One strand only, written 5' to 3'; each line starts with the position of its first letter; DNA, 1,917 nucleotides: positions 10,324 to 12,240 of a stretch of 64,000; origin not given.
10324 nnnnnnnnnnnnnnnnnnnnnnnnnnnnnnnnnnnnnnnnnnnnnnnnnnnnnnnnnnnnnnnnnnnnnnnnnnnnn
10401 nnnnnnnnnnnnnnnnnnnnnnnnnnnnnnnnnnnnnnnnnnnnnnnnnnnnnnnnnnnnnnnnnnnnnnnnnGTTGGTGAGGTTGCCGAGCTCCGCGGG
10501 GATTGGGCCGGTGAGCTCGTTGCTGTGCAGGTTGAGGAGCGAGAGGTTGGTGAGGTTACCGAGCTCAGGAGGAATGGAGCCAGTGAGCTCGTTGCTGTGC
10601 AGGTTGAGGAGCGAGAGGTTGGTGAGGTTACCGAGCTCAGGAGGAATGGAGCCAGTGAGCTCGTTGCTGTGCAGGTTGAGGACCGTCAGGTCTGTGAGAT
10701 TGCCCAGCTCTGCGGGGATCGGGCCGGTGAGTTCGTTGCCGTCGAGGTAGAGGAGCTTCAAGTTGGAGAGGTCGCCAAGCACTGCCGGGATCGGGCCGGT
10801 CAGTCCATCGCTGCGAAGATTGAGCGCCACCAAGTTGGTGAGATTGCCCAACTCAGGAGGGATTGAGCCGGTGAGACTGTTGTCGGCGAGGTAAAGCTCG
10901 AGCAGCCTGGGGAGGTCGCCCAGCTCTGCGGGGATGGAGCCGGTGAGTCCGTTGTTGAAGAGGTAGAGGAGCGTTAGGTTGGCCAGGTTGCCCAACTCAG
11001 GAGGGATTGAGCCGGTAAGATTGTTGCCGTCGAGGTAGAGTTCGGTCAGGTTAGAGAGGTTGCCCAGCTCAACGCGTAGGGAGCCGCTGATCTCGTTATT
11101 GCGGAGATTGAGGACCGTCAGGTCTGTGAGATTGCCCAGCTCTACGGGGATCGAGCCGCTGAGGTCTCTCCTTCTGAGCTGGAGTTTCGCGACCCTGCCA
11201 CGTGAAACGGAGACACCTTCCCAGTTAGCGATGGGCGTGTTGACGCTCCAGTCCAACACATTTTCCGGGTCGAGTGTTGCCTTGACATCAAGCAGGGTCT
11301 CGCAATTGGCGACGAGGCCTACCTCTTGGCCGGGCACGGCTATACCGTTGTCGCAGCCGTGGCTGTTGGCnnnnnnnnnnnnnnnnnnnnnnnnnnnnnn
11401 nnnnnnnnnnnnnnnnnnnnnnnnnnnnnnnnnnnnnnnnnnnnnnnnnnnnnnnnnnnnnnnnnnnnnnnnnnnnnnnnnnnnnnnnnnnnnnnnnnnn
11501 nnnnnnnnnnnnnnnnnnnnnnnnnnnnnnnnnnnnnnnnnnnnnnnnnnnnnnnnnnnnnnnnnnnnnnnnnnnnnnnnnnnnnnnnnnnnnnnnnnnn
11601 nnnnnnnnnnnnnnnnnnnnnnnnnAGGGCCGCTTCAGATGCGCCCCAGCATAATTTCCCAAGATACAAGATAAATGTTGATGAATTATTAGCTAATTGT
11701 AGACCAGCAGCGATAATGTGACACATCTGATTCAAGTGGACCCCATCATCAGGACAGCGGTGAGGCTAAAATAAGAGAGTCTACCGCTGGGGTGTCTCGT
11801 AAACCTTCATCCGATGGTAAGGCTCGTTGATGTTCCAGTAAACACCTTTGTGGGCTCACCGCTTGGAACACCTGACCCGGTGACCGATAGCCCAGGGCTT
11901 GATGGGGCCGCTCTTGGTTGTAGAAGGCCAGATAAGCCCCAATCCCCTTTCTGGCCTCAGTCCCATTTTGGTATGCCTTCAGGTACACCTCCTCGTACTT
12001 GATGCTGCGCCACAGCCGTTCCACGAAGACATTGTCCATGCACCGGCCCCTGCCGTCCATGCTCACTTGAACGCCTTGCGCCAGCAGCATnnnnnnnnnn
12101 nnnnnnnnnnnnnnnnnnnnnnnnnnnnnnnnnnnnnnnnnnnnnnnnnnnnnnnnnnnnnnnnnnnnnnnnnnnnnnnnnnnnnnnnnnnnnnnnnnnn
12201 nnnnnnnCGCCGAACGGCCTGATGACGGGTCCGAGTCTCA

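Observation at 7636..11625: Bacterial receptor-like protein made of ~43 plant-type LRRs with very recent internal repeat amplification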

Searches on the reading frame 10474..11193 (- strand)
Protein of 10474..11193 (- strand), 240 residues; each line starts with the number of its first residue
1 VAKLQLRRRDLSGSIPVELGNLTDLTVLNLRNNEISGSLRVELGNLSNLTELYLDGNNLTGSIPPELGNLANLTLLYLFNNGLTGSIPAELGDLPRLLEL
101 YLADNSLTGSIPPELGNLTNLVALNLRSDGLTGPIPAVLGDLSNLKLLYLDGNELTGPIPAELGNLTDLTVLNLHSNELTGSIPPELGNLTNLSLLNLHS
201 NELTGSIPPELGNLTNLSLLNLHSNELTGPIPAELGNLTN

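Call 72: search_solved_structures(query=window:10474-11193:-, max_evalue=1e-10, show_alignments=1)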
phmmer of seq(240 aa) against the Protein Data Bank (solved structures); distinct sequences matched with E-value up to 1e-10: 164 (the best 60 are shown).
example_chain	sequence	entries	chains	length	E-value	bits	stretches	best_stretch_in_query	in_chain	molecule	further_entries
5hyx_B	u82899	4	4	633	1.9e-156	521.9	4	11-240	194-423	Probable LRR receptor-like serine/threonine-protein kinase At4g26540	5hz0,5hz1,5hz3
4mn8_A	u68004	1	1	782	1.9e-156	521.9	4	32-239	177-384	LRR receptor-like serine/threonine-protein kinase FLS2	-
6s6q_A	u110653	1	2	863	8.9e-151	503.3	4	25-240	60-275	LRR receptor-like serine/threonine-protein kinase GSO1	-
4mna_A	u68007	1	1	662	1.5e-123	414.2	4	75-239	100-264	LRR receptor-like serine/threonine-protein kinase FLS2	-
5iyx_A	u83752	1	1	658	2.7e-113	380.7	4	9-235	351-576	Receptor-like protein kinase 5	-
5jfi_A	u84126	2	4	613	1.1e-112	378.7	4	25-238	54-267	Leucine-rich repeat receptor-like protein kinase TDR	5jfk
8wef_A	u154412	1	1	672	1.6e-110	371.6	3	26-240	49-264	MALE DISCOVERER 1-INTERACTING RECEPTOR-LIKE KINASE 2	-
8web_A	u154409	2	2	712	7.8e-110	369.3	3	17-238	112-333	MDIS1-interacting receptor like kinase 2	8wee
5ixo_A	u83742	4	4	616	1.2e-109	368.8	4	9-235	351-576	Receptor-like protein kinase 5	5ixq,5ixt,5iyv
5gr8_A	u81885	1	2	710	2.9e-109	367.5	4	13-238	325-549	Leucine-rich repeat receptor-like protein kinase PEPR1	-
8wei_A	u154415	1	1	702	1.6e-108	365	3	26-240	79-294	MALE DISCOVERER 1-INTERACTING RECEPTOR-LIKE KINASE 2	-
8weh_A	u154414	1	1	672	3e-108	364.1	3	26-238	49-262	MALE DISCOVERER 1-INTERACTING RECEPTOR-LIKE KINASE 2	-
8weg_A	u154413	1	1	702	9.7e-108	362.5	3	26-240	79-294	MALE DISCOVERER 1-INTERACTING RECEPTOR-LIKE KINASE 2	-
8wec_A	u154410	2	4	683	5e-107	360.1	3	17-231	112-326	MDIS1-interacting receptor like kinase 2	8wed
8yaa_A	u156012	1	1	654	5.4e-106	356.8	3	17-232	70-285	MDIS1-interacting receptor like kinase 2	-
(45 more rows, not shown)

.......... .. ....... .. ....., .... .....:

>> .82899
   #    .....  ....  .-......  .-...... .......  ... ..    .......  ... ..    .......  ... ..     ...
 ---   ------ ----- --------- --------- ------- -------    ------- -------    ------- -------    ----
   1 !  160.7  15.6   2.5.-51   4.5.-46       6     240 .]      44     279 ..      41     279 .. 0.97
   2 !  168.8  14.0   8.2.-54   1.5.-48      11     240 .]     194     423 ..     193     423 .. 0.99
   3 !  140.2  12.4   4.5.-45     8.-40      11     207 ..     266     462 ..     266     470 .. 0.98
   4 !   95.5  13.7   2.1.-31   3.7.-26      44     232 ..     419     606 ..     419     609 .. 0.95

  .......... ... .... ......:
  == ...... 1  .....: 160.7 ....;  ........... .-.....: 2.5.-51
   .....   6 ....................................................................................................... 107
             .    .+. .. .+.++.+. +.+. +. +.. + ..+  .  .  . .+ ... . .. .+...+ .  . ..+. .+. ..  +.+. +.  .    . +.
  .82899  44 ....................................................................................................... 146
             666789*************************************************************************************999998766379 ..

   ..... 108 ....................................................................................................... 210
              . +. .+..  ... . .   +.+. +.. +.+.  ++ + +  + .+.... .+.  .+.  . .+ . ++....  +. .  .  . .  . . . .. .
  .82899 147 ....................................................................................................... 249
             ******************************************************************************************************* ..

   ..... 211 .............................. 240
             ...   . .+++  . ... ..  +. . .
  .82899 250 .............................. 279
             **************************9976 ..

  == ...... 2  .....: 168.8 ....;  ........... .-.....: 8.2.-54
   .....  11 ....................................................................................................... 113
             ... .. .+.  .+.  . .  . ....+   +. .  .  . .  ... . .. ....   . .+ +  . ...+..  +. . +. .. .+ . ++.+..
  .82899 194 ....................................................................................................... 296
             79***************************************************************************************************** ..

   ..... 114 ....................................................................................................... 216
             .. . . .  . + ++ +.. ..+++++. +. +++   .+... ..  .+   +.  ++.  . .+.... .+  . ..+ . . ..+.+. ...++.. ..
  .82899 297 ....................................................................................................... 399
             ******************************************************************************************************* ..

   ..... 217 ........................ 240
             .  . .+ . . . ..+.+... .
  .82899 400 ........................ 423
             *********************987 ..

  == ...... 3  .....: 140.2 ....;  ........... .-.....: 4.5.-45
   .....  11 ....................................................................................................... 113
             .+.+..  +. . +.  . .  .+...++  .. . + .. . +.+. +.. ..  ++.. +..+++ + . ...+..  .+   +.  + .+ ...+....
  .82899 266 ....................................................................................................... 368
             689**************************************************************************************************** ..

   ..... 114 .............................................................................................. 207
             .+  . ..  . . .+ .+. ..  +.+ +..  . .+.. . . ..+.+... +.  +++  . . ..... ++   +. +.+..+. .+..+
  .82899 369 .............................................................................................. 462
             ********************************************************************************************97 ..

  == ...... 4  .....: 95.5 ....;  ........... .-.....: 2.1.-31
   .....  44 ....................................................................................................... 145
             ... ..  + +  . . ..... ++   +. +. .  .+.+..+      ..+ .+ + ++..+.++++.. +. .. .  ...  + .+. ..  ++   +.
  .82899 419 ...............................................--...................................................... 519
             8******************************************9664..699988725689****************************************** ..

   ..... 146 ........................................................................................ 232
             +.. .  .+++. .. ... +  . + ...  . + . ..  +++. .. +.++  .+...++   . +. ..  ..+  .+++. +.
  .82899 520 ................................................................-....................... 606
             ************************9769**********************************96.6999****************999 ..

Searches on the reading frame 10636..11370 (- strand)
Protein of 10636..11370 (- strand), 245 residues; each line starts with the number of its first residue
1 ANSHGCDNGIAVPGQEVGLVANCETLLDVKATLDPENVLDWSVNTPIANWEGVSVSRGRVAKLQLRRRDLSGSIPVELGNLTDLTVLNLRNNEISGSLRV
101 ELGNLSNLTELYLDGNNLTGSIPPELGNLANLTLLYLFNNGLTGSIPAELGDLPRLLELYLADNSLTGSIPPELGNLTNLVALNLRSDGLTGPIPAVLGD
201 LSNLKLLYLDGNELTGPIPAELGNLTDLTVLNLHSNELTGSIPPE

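Call 51: predict_structure(protein=window:10636-11370:-)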
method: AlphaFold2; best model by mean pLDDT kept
length: 245 residues; sequences in the alignment: 1
mean_pLDDT: 76.6   pTM: 0.79
mean pLDDT of the five models: 76.6, 71.7, 69.7, 66.5, 59.3
residues with pLDDT >= 90: 85; 70-90: 68; 50-70: 83; < 50: 9
segments of 3 or more residues with pLDDT < 50: 1-4
pLDDT, mean of each block of 10 residues (from residue 1): 42 54 59 71 60 58 68 54 79 55 78 76 86 88 87 96 87 96 94 94 96 89 91 88 65
secondary structure, 60 per line:
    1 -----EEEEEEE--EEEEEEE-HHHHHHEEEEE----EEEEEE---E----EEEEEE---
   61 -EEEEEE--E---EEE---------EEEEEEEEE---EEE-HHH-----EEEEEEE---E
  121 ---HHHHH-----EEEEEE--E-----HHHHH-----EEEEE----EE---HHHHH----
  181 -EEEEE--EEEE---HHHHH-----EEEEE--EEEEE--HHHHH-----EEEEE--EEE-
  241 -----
elements in order: E6-12 E15-21 H23-28 E29-33 E38-43 E52-57 E62-67 E74-76 E86-94 E98-100 E110-116 H124-128 E134-139 H148-152 E158-162 H172-176 E182-186 E189-192 H196-200 E206-210 E213-217 H220-224 E230-234 E237-239

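Call 55: fold_search(model_id=the predicted structure, library=pdb)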
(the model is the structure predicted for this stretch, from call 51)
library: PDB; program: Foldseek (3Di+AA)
matches with E <= 10: 906; with E <= 0.001: 269
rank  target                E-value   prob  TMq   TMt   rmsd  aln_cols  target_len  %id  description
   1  8weh_A                3.6e-10  1.00  0.67  0.27   5.9       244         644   38  Crystal structure of Brassica napus MIK2 ectodomain (N393A mutant) (released 2024-11-06)
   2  8wef_A                4.0e-10  1.00  0.67  0.27   6.0       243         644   40  Crystal structure of Brassica napus MIK2 ectodomain in complex with Fusarium oxysporum SCOOPL (released 2024-11-06)
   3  8wei_A                4.9e-10  1.00  0.59  0.25   4.2       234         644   39  Crystal structure of Brassica napus MIK2 ectodomain (N393D mutant) (released 2024-11-06)
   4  8wee_A                6.2e-10  1.00  0.67  0.27   4.6       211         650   44  Crystal structure of Arabidopsis thaliana MIK2 ectodomain in complex with SCOOP12 (released 2024-11-06)
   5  8web_A                1.2e-09  1.00  0.68  0.27   6.1       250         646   36  Crystal structure of Arabidopsis thaliana MIK2 ectodomain (released 2024-11-06)
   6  5xkn_A                1.7e-09  1.00  0.66  0.31   3.3       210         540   37  Crystal structure of plant receptor ERL2 in complexe with EPFL4 (released 2019-01-23)
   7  5hz1_B                3.7e-09  1.00  0.65  0.27   4.9       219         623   32  Plant peptide hormone receptor RGFR1 in complex with RGF3 (released 2017-03-22)
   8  5xjo_A                4.0e-09  1.00  0.67  0.32   3.2       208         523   37  Plant receptor ERL1-TMM in complex with peptide EPF1 (released 2019-01-23)
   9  4mn8_A                5.7e-09  1.00  0.61  0.22   5.9       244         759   36  Crystal structure of flg22 in complex with the FLS2 and BAK1 ectodomains (released 2013-12-04)
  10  5hyx_B                6.3e-09  1.00  0.65  0.27   3.2       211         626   35  Plant peptide hormone receptor RGFR1 in complex with RGF1 (released 2017-01-11)
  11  8wec_A                8.4e-09  1.00  0.68  0.27   4.4       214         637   43  Crystal structure of Arabidopsis thaliana MIK2 ectodomain in complex with BAK1 ectodomain and SCOOP12 (released 2024-11-06)
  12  3rgz_A                8.8e-09  1.00  0.59  0.21   5.5       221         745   34  Structural insight into brassinosteroid perception by BRI1 (released 2011-06-15)
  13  4mna                  9.7e-09  1.00  0.64  0.26   4.4       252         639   29  Crystal structure of the free FLS2 ectodomains (released 2013-12-04)
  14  8yaa_A                1.6e-08  1.00  0.62  0.25   6.0       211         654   38  Cryo-EM structure of MIK2-SCOOP12-BAK1 (released 2024-10-30)
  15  5hz0_B                2.0e-08  1.00  0.66  0.27   2.8       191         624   37  Plant peptide hormone receptor RGFR1 in complex with RGF2 (released 2017-04-05)
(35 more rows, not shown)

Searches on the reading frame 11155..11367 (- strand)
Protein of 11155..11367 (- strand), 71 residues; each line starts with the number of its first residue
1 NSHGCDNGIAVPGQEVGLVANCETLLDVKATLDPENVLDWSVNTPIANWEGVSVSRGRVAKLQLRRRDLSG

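Call 29: search_protein_families(library=pfam, proteins=[window:11155-11367:-], max_evalue=10)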
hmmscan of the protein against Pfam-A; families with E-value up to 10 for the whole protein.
seq(71 aa): 2 families
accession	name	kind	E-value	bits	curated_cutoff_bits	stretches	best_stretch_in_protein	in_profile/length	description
PF08031.17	BBE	-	0.029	14.8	20.6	1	20-40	20-40/45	Berberine and berberine like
PF08263.17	LRRNT_2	-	0.072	13.8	20.7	1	23-53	6-39/41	Leucine rich repeat N-terminal domain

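Call 52: search_protein_representatives(protein=window:11176-11367:-)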
Query: 64 residues. Proteins with E-value up to 0.001 (for the whole library): 862; up to 1e-10: 183; up to 1e-30: 20. The best 150 are listed.
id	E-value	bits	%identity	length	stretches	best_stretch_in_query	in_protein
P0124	2.4e-63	223.2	36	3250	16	15-58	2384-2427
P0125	1.1e-57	205.3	38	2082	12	16-56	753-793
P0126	2.5e-52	188.5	37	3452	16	29-56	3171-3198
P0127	1.3e-41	154.7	40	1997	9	10-63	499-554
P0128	2.3e-39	147.6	48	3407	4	3-54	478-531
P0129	8.1e-39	145.8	35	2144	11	15-63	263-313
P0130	1.4e-38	145.1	39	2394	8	7-62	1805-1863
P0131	3.2e-38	144.0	41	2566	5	8-56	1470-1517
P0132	4.9e-37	140.2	39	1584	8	5-61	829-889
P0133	1.7e-36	138.5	41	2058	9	12-62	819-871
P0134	1.6e-35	135.5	44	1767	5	4-64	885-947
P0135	1.7e-35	135.4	36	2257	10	3-57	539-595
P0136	3.6e-35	134.3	100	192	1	1-64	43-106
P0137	6.2e-34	130.5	43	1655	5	4-55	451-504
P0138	1.9e-33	128.9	34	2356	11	10-56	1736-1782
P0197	4.8e-17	77.2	44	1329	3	4-56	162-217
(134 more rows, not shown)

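Call 58: find_encoding_contigs(protein=P0136, flank=6000, max_places=4)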
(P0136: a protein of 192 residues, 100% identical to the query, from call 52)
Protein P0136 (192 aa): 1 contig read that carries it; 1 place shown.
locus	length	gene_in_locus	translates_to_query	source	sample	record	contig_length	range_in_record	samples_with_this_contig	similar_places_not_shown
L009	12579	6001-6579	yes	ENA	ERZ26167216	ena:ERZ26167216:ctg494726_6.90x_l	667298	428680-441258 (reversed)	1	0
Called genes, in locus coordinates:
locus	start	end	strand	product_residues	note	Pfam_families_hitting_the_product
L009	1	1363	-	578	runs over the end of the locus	-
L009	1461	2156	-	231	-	PF12690:BsuPI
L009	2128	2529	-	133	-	-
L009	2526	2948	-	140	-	PF01850:PIN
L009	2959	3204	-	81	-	PF22513:FitA-like_RHH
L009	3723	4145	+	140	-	-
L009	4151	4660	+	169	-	-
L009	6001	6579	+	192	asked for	-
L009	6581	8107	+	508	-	PF00560:LRR_1 (faint), PF12799:LRR_4 (faint), PF13855:LRR_8 (faint), PF23598:LRR_14 (weak), PF00028:Cadherin, PF00041:fn3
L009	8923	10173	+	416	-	PF05977:MFS_3, PF07690:MFS_1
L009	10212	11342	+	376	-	-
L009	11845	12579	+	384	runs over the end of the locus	PF14659:Phage_int_SAM_3, PF00589:Phage_integrase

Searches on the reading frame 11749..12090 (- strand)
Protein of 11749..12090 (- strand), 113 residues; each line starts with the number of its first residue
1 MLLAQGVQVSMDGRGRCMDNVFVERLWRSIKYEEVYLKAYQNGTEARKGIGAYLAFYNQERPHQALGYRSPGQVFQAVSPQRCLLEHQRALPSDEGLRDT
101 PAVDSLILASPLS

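Call 12: search_protein_families(library=pfam, proteins=[window:11749-12090:-], max_evalue=0.001)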
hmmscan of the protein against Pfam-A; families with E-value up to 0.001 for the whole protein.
window:11749-12090:- (113 aa): 2 families
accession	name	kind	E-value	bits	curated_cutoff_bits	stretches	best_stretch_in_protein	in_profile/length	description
PF13683.12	rve_3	-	1.4e-17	63.6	26.5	1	5-71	1-67/67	Integrase core domain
PF13333.12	rve_2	-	0.00021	21.8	22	1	26-73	3-50/56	Integrase core domain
